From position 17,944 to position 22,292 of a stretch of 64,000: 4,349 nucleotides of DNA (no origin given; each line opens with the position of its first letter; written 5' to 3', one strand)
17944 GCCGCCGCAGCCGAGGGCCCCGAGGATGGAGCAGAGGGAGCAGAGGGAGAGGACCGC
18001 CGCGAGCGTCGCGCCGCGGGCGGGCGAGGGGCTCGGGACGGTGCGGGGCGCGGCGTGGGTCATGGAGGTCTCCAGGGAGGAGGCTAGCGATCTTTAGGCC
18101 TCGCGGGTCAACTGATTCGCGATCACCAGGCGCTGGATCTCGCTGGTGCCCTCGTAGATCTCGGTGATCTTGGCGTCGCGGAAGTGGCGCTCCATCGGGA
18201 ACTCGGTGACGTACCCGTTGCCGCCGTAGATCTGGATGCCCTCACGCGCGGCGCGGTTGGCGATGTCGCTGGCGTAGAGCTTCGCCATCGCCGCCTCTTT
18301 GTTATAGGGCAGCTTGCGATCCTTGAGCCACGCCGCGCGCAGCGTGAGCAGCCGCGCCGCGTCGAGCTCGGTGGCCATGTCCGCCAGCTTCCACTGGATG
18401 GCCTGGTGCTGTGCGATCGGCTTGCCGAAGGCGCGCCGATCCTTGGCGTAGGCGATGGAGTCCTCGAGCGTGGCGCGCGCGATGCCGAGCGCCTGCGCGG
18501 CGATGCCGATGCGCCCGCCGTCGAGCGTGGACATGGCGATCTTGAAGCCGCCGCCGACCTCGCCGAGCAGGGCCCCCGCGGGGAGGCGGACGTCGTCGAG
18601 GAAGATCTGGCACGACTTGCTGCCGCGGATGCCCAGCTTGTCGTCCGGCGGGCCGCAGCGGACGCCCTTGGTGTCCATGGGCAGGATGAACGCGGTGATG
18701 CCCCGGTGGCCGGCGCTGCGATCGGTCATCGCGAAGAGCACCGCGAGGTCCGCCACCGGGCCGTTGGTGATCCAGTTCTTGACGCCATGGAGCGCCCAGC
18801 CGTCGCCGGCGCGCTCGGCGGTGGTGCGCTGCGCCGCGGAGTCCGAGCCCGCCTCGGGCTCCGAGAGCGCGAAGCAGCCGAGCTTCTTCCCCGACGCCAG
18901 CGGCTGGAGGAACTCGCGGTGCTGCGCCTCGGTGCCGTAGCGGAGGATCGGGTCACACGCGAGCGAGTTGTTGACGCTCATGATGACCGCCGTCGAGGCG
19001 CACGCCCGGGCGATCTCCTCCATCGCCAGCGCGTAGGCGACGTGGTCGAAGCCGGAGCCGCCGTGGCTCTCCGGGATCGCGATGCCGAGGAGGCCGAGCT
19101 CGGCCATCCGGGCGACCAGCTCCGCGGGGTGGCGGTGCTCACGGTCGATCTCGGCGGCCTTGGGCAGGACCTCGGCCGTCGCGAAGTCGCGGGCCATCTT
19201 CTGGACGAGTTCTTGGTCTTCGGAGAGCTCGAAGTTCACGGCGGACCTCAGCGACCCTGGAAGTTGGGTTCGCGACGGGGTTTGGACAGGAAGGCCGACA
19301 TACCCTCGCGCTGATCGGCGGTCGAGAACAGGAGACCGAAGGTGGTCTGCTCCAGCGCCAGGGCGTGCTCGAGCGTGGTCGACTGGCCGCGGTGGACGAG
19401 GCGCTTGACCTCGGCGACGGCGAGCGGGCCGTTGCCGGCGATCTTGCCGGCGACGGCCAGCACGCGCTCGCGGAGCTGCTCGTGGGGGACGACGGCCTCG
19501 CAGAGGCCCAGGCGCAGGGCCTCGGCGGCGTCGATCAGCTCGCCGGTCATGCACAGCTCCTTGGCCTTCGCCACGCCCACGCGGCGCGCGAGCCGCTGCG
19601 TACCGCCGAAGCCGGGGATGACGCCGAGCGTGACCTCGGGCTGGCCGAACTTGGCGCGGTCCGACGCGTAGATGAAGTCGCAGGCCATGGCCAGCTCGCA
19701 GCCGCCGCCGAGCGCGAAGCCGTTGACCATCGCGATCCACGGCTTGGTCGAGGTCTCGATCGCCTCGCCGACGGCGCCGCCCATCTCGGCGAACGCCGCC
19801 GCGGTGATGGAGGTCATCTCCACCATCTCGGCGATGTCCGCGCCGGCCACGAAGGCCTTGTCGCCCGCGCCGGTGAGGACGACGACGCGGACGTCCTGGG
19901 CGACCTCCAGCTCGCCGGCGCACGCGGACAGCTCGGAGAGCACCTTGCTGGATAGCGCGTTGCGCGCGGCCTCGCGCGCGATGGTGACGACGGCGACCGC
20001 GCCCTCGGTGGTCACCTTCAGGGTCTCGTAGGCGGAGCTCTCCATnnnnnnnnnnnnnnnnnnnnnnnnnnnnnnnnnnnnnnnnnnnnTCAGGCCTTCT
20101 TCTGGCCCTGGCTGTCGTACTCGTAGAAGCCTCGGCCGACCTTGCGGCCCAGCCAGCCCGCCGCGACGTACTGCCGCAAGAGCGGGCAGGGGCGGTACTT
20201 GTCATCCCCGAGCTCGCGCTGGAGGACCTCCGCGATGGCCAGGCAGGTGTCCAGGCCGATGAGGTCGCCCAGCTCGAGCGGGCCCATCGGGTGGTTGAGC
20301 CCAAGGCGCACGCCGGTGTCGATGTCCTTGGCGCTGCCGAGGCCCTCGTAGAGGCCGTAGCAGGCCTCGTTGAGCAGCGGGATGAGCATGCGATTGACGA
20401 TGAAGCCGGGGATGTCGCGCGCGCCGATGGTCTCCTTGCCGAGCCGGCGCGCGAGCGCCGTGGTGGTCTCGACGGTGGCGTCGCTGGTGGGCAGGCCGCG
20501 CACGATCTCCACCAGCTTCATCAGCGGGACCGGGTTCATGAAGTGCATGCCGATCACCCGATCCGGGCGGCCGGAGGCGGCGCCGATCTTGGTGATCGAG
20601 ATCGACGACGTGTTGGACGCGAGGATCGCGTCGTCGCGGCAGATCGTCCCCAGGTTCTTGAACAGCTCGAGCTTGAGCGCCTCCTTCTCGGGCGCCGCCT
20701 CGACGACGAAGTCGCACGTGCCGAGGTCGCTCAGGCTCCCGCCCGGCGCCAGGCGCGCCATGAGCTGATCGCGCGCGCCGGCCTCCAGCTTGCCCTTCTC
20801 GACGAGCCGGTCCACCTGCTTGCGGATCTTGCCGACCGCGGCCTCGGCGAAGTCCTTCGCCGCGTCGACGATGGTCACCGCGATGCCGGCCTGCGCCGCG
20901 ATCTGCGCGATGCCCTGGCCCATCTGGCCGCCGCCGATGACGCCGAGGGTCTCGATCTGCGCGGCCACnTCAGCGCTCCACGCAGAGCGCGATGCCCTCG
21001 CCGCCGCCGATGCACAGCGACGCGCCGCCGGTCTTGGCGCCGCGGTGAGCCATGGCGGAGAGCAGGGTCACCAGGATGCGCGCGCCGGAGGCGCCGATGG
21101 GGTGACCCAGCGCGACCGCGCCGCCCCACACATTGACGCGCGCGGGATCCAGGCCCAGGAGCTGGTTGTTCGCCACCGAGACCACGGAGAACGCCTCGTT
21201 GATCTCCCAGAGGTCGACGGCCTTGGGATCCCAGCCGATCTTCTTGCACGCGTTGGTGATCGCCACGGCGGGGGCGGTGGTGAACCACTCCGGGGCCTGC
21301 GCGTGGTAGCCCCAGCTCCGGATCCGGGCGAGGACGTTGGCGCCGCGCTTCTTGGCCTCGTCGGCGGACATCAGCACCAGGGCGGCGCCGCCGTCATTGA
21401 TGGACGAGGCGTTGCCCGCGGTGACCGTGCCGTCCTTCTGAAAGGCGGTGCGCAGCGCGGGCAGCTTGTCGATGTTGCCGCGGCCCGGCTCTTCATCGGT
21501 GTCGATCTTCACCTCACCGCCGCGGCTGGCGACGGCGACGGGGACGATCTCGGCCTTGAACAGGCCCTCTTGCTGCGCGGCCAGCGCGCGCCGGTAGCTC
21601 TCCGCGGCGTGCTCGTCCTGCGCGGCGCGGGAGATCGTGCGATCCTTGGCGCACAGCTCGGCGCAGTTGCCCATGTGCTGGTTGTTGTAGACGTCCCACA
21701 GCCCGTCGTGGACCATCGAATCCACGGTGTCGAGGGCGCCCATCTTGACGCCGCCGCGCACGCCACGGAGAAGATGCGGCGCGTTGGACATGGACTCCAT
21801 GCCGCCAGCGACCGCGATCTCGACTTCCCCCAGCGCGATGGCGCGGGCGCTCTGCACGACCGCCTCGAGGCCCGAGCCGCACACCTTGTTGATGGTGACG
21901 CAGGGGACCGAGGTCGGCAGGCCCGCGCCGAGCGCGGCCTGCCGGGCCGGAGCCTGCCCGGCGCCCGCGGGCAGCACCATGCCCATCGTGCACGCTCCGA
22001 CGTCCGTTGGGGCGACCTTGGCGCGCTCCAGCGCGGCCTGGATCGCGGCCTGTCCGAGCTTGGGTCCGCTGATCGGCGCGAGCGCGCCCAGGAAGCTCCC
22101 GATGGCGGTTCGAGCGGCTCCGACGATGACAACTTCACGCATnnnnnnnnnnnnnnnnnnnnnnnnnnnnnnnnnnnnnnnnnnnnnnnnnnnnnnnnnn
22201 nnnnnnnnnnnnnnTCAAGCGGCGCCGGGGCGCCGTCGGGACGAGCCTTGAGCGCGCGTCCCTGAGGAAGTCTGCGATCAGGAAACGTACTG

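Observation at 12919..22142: Butyryl-CoA-type beta-oxidation operon carrying an orphan B12-binding mutase small subunit and MeaB, plus embedded lipoprotein genes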

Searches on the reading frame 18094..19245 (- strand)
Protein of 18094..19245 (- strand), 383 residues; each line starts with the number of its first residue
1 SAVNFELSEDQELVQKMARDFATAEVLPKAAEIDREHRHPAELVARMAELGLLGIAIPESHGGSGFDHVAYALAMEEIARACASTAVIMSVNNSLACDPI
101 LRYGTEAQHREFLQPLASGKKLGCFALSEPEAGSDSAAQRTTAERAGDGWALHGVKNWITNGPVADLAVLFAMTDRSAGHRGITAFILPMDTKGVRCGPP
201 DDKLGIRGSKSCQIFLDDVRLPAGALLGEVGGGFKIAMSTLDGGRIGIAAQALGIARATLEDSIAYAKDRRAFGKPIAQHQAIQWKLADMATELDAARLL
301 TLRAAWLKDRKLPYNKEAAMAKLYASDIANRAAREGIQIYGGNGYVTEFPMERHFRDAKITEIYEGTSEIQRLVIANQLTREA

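Call 5: search_protein_families(library=pfam, proteins=[window:18094-19245:-], max_evalue=0.01)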
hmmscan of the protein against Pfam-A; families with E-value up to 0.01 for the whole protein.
window:18094-19245:- (383 aa): 5 families
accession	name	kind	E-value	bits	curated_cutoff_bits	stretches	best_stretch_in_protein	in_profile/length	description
PF00441.29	Acyl-CoA_dh_1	-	1.9e-54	184.3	22.4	1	231-379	1-149/150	Acyl-CoA dehydrogenase, C-terminal domain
PF02771.21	Acyl-CoA_dh_N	-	3.6e-41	140.5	22.9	1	8-120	1-113/113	Acyl-CoA dehydrogenase, N-terminal domain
PF08028.16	Acyl-CoA_dh_2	-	1.5e-27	96.9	22.7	1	246-368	1-133/134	Acyl-CoA dehydrogenase, C-terminal domain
PF02770.24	Acyl-CoA_dh_M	-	1.1e-25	90.1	33.3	1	124-219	1-97/97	Acyl-CoA dehydrogenase, middle domain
PF21263.2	Acyl-CoA-dh_C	-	0.0044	17.7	27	0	272-335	16-73/96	Acyl-CoA dehydrogenase, C-terminal domain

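Call 6: search_protein_families(library=ncbifam, proteins=[window:18094-19245:-], max_evalue=0.01)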
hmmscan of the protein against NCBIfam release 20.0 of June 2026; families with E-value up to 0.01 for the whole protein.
window:18094-19245:- (383 aa): 24 families
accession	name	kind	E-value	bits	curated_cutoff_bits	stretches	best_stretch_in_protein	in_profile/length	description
NF042972.1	AcrlCoAredClosAcrC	equivalog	7.1e-134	446.2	640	1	4-380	2-377/378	acryloyl-CoA reductase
NF045552.1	GlutCoADH_Des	equivalog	5.3e-96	322.1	470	1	4-377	2-377/387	glutaryl-CoA dehydrogenase Acd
NF043006.1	CyhCrbnylCoADH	equivalog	1.8e-95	320.1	650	1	8-382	5-378/380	cyclohexane-1-carbonyl-CoA dehydrogenase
NF058590.1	AcCoDHFadEBacil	equivalog_domain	1.5e-92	311.1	600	1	6-383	20-414/586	acyl-CoA dehydrogenase FadE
NF042439.1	SulpropCoADesulf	equivalog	9.2e-90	301.1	600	1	15-379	1-370/379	3-sulfinopropanoyl-CoA desulfinase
NF045652.1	ProlPCPDhRedW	equivalog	3.4e-78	263.1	650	1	12-379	5-373/376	L-prolyl-[peptidyl-carrier protein] dehydrogenase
NF053553.1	prodigi_MBC_PigA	equivalog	1.8e-77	261.1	500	1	4-379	2-379/381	prodigiosin MBC biosynthesis dehydrogenase PigA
TIGR03207.1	cyc_hxne_CoA_dh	equivalog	1.5e-73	247.7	575.35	1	7-377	1-369/372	cyclohexanecarboxyl-CoA dehydrogenase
NF008997.0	PRK12341.1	equivalog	1.6e-71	241.4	537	1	4-378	2-375/382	acyl-CoA dehydrogenase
NF002885.1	PRK03354.1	equivalog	1.9e-62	211.5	540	1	4-381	2-375/378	crotonobetainyl-CoA dehydrogenase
NF052270.1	Staph_DH_FadE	equivalog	3.6e-51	174.2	600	1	73-381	90-395/400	acyl-CoA dehydrogenase FadE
NF049984.1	Rv1679_FadE16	equivalog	6.8e-41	140.7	600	1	29-368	15-354/371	Rv1679 family acyl-CoA dehydrogenase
NF007000.1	PRK09463.1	subfamily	4.9e-40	137.6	600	1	33-346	67-399/726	acyl-CoA dehydrogenase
NF009586.0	PRK13026.1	subfamily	1.1e-37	129.8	608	1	32-346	101-434/777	acyl-CoA dehydrogenase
TIGR03204.1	pimC_large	equivalog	9.5e-33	113.6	623.85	1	14-305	11-302/395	pimeloyl-CoA dehydrogenase large subunit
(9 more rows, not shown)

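Call 53: search_solved_structures(query=window:18094-19239:-, max_evalue=1e-60)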
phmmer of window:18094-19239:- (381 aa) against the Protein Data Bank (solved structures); distinct sequences matched with E-value up to 1e-60: 59.
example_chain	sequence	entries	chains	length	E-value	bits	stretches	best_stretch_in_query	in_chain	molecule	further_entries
7y0a_A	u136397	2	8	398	3.7e-136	457.5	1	3-379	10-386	Short-chain specific acyl-CoA dehydrogenase, mitochondrial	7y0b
8sgs_A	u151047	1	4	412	4.2e-136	457.3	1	3-379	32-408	Short-chain specific acyl-CoA dehydrogenase, mitochondrial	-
2vig_A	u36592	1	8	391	2.2e-135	454.9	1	3-379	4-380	SHORT-CHAIN SPECIFIC ACYL-COA DEHYDROGENASE,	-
1jqi_A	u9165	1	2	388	1.6e-134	452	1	3-379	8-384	short chain acyl-CoA dehydrogenase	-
4m9a_A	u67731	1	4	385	2.2e-121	408.9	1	6-377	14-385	Acyl-CoA dehydrogenase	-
4n5f_A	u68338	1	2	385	3.6e-120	404.9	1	6-377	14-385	Putative acyl-CoA dehydrogenase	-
5ol2_C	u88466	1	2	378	4.2e-116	391.5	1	9-377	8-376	Acyl-CoA dehydrogenase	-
4l1f_A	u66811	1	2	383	7.8e-111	374.1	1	1-380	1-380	Acyl-CoA dehydrogenase domain protein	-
5lnx_A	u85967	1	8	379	7e-110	371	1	5-377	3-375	Acyl-CoA dehydrogenase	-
1buc_A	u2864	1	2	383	2.8e-108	365.8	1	1-377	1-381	BUTYRYL-COA DEHYDROGENASE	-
4u83_A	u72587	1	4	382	9.9e-108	363.9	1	5-375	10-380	Acyl-CoA dehydrogenase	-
6fah_C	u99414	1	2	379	1.2e-105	357.1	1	5-378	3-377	Caffeyl-CoA reductase-Etf complex subunit CarC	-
9w60_A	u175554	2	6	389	1.1e-103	350.6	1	1-377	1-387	Butyryl CoA dehydrogenase apo protein | Butyryl CoA Dehydrogenase with FAD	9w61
1ws9_A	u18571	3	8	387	3.9e-99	335.6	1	7-378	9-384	acyl-CoA dehydrogenase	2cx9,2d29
2dvl_A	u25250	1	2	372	1.7e-98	333.6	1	5-379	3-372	Acyl-CoA dehydrogenase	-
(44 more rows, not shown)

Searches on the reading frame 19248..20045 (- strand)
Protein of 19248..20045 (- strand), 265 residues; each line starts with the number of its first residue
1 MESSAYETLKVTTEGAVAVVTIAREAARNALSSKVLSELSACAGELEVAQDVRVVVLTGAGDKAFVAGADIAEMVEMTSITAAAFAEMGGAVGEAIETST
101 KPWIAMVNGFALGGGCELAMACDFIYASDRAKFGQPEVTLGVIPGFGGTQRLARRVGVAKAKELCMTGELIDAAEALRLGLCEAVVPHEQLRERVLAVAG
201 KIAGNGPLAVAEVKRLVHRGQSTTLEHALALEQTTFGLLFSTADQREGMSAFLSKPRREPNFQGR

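Call 5: search_protein_families(library=pfam, proteins=[window:19248-20045:-], max_evalue=0.01)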
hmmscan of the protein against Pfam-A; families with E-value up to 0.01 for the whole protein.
window:19248-20045:- (265 aa): 3 families
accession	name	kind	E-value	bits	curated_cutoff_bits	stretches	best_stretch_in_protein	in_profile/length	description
PF00378.25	ECH_1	-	1.2e-68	231.7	27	1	13-264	2-250/251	Enoyl-CoA hydratase/isomerase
PF16113.10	ECH_2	-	1.4e-37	130.4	27.2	1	18-193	2-179/335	Enoyl-CoA hydratase/isomerase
PF25145.1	NfeD1b_N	-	0.00087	19.4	40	0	87-138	46-97/189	NfeD1b, N-terminal domain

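Call 6: search_protein_families(library=ncbifam, proteins=[window:19248-20045:-], max_evalue=0.01)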
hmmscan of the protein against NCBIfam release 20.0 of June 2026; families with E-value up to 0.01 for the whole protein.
window:19248-20045:- (265 aa): 74 families (the best 25 are shown)
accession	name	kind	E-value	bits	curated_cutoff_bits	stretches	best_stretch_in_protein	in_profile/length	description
NF004475.0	PRK05809.1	subfamily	9.2e-88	294.1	394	1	7-264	4-259/260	short-chain-enoyl-CoA hydratase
NF006007.0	PRK08138.1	subfamily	8.2e-76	254.8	355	1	12-265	13-261/261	enoyl-CoA hydratase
NF004517.0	PRK05862.1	equivalog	5.6e-75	252.2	396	1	5-264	2-256/257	enoyl-CoA hydratase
NF005802.0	PRK07657.1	equivalog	3.4e-71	239.8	363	1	13-264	10-259/260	enoyl-CoA hydratase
NF005803.0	PRK07658.1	equivalog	3.8e-71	239.5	313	1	7-265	2-257/257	enoyl-CoA hydratase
NF051848.1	EnCoAHydtEchA19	equivalog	1.3e-68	231.4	400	1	10-265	3-258/258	enoyl-CoA hydratase EchA19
NF007239.0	PRK09674.1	equivalog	2e-68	230.6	371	1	11-265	8-257/257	2,3-dehydroadipyl-CoA hydratase PaaF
NF004634.0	PRK05980.1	equivalog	4.7e-61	206.5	375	1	8-258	4-258/263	crotonase/enoyl-CoA hydratase family protein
NF006566.0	PRK09076.1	subfamily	2.4e-59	201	286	1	6-262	4-257/260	enoyl-CoA hydratase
NF004840.0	PRK06190.1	equivalog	3e-58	197.4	253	1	7-235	4-231/260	enoyl-CoA hydratase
NF004781.0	PRK06127.1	subfamily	3.5e-57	194.1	291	1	3-265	7-269/269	enoyl-CoA hydratase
NF004795.0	PRK06143.1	subfamily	7.7e-57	192.8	283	1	12-258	14-259/260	enoyl-CoA hydratase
NF006100.0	PRK08252.1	subfamily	1.3e-54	185.5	282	1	7-265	3-254/254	crotonase/enoyl-CoA hydratase family protein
NF006699.0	PRK09245.1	subfamily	2.7e-54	184.2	354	1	7-264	3-265/266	crotonase/enoyl-CoA hydratase family protein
NF042430.2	EnCoAhydt_DpgD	equivalog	4.2e-54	183.7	400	1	13-264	3-257/258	enoyl-CoA-hydratase DpgD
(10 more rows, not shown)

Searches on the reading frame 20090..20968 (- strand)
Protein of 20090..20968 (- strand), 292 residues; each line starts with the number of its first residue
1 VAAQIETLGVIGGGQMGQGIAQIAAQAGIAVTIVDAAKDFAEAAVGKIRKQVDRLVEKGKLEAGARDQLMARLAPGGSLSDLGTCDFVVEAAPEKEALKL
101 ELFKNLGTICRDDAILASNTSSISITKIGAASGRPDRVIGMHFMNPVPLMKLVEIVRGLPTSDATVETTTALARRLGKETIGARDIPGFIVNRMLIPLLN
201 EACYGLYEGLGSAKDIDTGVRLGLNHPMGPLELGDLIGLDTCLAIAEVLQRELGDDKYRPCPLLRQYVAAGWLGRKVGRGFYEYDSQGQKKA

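Call 5: search_protein_families(library=pfam, proteins=[window:20090-20968:-], max_evalue=0.01)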
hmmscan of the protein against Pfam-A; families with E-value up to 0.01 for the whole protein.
window:20090-20968:- (292 aa): 10 families
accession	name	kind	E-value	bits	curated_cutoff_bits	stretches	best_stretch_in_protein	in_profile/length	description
PF02737.24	3HCDH_N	-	8.1e-61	205.5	22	1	8-185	2-179/180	3-hydroxyacyl-CoA dehydrogenase, NAD binding domain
PF00725.27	3HCDH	-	5.9e-35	120.1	22.1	1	188-284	1-97/97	3-hydroxyacyl-CoA dehydrogenase, C-terminal domain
PF22660.2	RS_preATP-grasp-like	-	9.9e-05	23.1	27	1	6-46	2-42/98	Ribonucleotide synthetase preATP-grasp domain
PF03446.21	NAD_binding_2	-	0.00056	20.4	21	1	8-47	2-41/161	NAD binding domain of 6-phosphogluconate dehydrogenase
PF03807.23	F420_oxidored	-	0.00079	20.4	21.6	1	8-51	2-47/94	NADP oxidoreductase coenzyme F420-dependent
PF13478.12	XdhC_C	-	0.0013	19.7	29.7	1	9-44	2-37/125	XdhC Rossmann domain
PF03435.24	Sacchrp_dh_NADP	-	0.0016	19.2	25.1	1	10-95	3-79/129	Saccharopine dehydrogenase NADP binding domain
PF01266.30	DAO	-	0.0017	18.4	27.9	1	10-47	4-41/353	FAD dependent oxidoreductase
PF02826.25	2-Hacid_dh_C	-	0.0017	18.2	25.1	1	6-54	37-87/178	D-isomer specific 2-hydroxyacid dehydrogenase, NAD binding domain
PF07992.20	Pyr_redox_2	-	0.0043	17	26.1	1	7-58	144-195/291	Pyridine nucleotide-disulphide oxidoreductase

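Call 6: search_protein_families(library=ncbifam, proteins=[window:20090-20968:-], max_evalue=0.01)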
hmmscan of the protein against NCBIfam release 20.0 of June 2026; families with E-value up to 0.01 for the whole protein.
window:20090-20968:- (292 aa): 30 families (the best 25 are shown)
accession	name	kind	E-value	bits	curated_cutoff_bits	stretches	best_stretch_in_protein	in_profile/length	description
NF004474.0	PRK05808.1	subfamily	2.2e-118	394.6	408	1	4-284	2-282/283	3-hydroxybutyryl-CoA dehydrogenase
NF005715.0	PRK07530.1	equivalog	9.5e-115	383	420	1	3-286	2-285/292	3-hydroxybutyryl-CoA dehydrogenase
NF006124.0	PRK08268.1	subfamily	4.4e-100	336.1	508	1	2-290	4-293/507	3-hydroxyacyl-CoA dehydrogenase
NF006722.0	PRK09260.1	equivalog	1e-94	317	429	1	5-290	2-287/289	3-hydroxyacyl-CoA dehydrogenase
NF005875.0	PRK07819.1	subfamily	2.6e-93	312.6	319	1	2-284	2-286/287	3-hydroxybutyryl-CoA dehydrogenase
TIGR02279.1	PaaC-3OHAcCoADH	equivalog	3.2e-77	260.5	669.4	1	4-290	4-291/503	3-hydroxyacyl-CoA dehydrogenase PaaH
NF004699.0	PRK06035.1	equivalog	2.1e-74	250.3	500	1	4-277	2-278/294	3-hydroxyacyl-CoA dehydrogenase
NF008363.0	PRK11154.1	equivalog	9.9e-66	222.3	869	1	2-291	306-593/708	fatty acid oxidation complex subunit alpha FadJ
NF008727.0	PRK11730.1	equivalog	9.3e-61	206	870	1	3-290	311-600/717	fatty acid oxidation complex subunit alpha FadB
TIGR02440.1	FadJ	equivalog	4.8e-58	197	968.45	1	2-291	301-588/699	fatty acid oxidation complex subunit alpha FadJ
TIGR02441.1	fa_ox_alpha_mit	equivalog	1.1e-54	185.7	964.65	1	4-289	334-618/737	fatty acid oxidation complex subunit alpha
NF006143.0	PRK08293.1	equivalog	2.6e-52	177.9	312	1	4-286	3-289/291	3-hydroxyacyl-CoA dehydrogenase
NF006125.0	PRK08269.1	equivalog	1.5e-51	175.4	427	1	3-287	3-299/334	3-hydroxybutyryl-CoA dehydrogenase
TIGR02437.1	FadB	equivalog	2.1e-50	171.8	933.55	1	5-291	313-601/714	fatty acid oxidation complex subunit alpha FadB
NF042925.1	FHMPC_DH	equivalog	8.3e-48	163.2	500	1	8-287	3-283/304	5-formyl-3-hydroxy-2-methylpyridine 4-carboxylate 5-dehydrogenase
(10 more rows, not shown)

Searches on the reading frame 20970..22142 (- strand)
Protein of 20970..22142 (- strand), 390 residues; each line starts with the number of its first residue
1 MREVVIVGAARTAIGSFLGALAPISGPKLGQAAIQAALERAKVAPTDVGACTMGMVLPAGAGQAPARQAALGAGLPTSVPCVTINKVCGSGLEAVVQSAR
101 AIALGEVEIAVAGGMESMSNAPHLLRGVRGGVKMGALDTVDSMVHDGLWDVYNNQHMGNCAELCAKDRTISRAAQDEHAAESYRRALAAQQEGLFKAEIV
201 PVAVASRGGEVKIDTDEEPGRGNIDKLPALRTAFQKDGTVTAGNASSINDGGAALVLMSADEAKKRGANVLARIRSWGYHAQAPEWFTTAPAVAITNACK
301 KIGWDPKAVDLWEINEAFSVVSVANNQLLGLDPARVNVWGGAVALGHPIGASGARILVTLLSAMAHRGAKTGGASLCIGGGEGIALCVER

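Call 5: search_protein_families(library=pfam, proteins=[window:20970-22142:-], max_evalue=0.01)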
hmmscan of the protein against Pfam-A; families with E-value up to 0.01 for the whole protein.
window:20970-22142:- (390 aa): 5 families
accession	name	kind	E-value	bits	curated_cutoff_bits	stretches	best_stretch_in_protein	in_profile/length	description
PF00108.29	Thiolase_N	-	7.1e-91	304.6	26.4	1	4-260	1-259/260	Thiolase, N-terminal domain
PF02803.24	Thiolase_C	-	5e-43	146.1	27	1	269-390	2-123/123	Thiolase, C-terminal domain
PF00109.32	ketoacyl-synt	-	0.00031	20.9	20.8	1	80-121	166-207/252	Beta-ketoacyl synthase, N-terminal domain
PF22691.2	Thiolase_C_1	-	0.001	19.2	28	0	280-330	9-59/144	Thiolase C-terminal domain-like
PF02801.28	Ketoacyl-synt_C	-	0.0018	18.7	20.8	0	30-50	27-47/119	Beta-ketoacyl synthase, C-terminal domain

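Call 6: search_protein_families(library=ncbifam, proteins=[window:20970-22142:-], max_evalue=0.01)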
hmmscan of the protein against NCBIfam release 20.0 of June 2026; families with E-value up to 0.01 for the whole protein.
window:20970-22142:- (390 aa): 49 families (the best 25 are shown)
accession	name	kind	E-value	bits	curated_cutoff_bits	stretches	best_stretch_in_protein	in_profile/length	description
NF005404.0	PRK06954.1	subfamily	5.9e-138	460.2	687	1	3-389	8-395/397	acetyl-CoA C-acetyltransferase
NF004206.0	PRK05656.1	subfamily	2.2e-129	432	688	1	1-390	1-392/392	acetyl-CoA C-acetyltransferase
TIGR01930.1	AcCoA-C-Actrans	subfamily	3.4e-124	414.7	240.55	1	6-389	1-385/385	acetyl-CoA C-acyltransferase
NF006086.0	PRK08235.1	equivalog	3.6e-123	411.5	526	1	1-389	1-391/393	acetyl-CoA C-acetyltransferase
NF006552.0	PRK09051.1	subfamily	9.6e-112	374.1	565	1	1-390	3-394/395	beta-ketothiolase BktB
NF042999.1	bketothiol_BktB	equivalog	8.9e-101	338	725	1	2-390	3-393/394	beta-ketothiolase BktB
NF005152.0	PRK06633.1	equivalog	2.9e-99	332.3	675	1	2-389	3-390/392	acetyl-CoA C-acetyltransferase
NF042967.1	AcCoAtase_PhaA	equivalog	2.6e-98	329.8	740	1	1-390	1-395/396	acetyl-CoA acetyltransferase PhaA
NF004983.0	PRK06366.1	equivalog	1.2e-90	304.3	627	1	1-389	1-385/388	acetyl-CoA C-acetyltransferase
NF004853.0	PRK06205.1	subfamily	4e-89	299.4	551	1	1-390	1-402/404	acetyl-CoA C-acetyltransferase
NF006551.0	PRK09050.1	subfamily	2.3e-86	290.4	605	1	1-390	1-400/401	3-oxoadipyl-CoA thiolase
TIGR02430.1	pcaF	equivalog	8.6e-83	278.6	597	1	2-390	1-399/400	3-oxoadipyl-CoA thiolase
NF005033.0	PRK06445.1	equivalog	8.2e-77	259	511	1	24-390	31-394/395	acetyl-CoA C-acetyltransferase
NF005890.0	PRK07851.1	equivalog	1.4e-74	251.6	580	1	1-390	1-404/406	acetyl-CoA C-acetyltransferase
NF005805.0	PRK07661.1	equivalog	2.5e-74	250.6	633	1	1-388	1-388/391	acetyl-CoA C-acetyltransferase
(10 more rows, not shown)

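Call 17: find_encoding_contigs(protein=window:20970-22142:-, flank=10000, max_places=5)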
Protein window:20970-22142:- (390 aa): 1 contig read that carries it; 1 place shown.
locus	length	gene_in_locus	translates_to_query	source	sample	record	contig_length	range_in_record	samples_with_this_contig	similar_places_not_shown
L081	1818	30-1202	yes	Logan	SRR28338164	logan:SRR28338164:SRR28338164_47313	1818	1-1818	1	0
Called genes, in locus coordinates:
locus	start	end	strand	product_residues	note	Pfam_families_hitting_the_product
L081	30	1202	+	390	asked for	PF00108:Thiolase_N, PF02803:Thiolase_C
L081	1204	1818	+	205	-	?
